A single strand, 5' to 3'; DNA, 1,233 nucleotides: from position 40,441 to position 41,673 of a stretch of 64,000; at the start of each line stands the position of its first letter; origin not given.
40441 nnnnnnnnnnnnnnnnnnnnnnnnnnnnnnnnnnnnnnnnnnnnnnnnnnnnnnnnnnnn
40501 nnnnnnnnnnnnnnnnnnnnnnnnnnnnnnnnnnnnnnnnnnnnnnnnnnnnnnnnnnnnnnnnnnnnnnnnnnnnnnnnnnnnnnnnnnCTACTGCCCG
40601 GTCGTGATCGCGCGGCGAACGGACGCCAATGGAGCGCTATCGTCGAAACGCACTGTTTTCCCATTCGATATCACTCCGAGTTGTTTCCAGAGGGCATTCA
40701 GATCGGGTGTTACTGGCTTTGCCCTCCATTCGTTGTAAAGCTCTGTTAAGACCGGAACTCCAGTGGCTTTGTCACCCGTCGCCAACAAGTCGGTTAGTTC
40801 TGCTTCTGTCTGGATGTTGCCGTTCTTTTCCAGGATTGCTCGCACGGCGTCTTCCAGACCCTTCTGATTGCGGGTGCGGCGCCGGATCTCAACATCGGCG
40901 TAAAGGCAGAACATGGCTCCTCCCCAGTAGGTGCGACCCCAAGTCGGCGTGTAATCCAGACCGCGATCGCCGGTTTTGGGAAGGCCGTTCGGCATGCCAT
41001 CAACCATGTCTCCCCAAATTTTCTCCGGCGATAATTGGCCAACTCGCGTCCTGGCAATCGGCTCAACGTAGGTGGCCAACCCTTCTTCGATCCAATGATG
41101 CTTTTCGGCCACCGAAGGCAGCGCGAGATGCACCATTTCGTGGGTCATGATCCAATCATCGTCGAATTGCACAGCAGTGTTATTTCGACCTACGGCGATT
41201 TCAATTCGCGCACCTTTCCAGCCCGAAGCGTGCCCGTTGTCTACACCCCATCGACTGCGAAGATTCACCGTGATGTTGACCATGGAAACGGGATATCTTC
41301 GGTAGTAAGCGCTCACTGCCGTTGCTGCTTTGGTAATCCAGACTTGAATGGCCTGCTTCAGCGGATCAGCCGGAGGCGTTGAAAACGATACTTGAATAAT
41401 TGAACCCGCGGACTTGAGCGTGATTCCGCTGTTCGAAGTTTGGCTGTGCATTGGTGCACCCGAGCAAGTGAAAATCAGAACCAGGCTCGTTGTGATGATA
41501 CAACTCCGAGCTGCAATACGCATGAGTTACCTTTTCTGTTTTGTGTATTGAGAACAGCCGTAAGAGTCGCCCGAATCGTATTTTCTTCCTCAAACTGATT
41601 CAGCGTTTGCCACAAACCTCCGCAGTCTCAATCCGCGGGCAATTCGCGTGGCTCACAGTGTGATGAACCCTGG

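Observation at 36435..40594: Three copies of a palindromic 24-nt-armed element bracket the DUF692/DUF2063 module and the DUF899-SRPBCC-ArsR module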

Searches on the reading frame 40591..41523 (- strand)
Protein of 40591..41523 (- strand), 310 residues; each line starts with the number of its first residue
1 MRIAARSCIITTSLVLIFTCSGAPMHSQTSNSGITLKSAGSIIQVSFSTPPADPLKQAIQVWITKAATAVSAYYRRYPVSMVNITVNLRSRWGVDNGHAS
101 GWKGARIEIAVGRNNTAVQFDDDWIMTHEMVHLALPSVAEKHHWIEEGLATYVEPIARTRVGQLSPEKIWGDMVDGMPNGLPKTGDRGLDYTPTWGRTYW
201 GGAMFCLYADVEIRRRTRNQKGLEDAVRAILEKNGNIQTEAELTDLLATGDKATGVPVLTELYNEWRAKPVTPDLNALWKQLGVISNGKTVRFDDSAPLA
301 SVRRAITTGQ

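Call 19: search_protein_families(library=pfam, proteins=[window:40591-41523:-])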
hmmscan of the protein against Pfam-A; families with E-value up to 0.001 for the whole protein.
window:40591-41523:- (310 aa): 0 families

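Call 32: search_protein_families(library=pfam, proteins=[window:40591-41523:-], max_evalue=0.01)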
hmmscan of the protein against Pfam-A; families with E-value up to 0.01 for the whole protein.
window:40591-41523:- (310 aa): 0 families

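Call 33: search_protein_families(library=ncbifam, proteins=[window:40591-41523:-], max_evalue=0.01)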
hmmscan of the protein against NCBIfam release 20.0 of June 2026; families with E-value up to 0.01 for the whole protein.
window:40591-41523:- (310 aa): 0 families
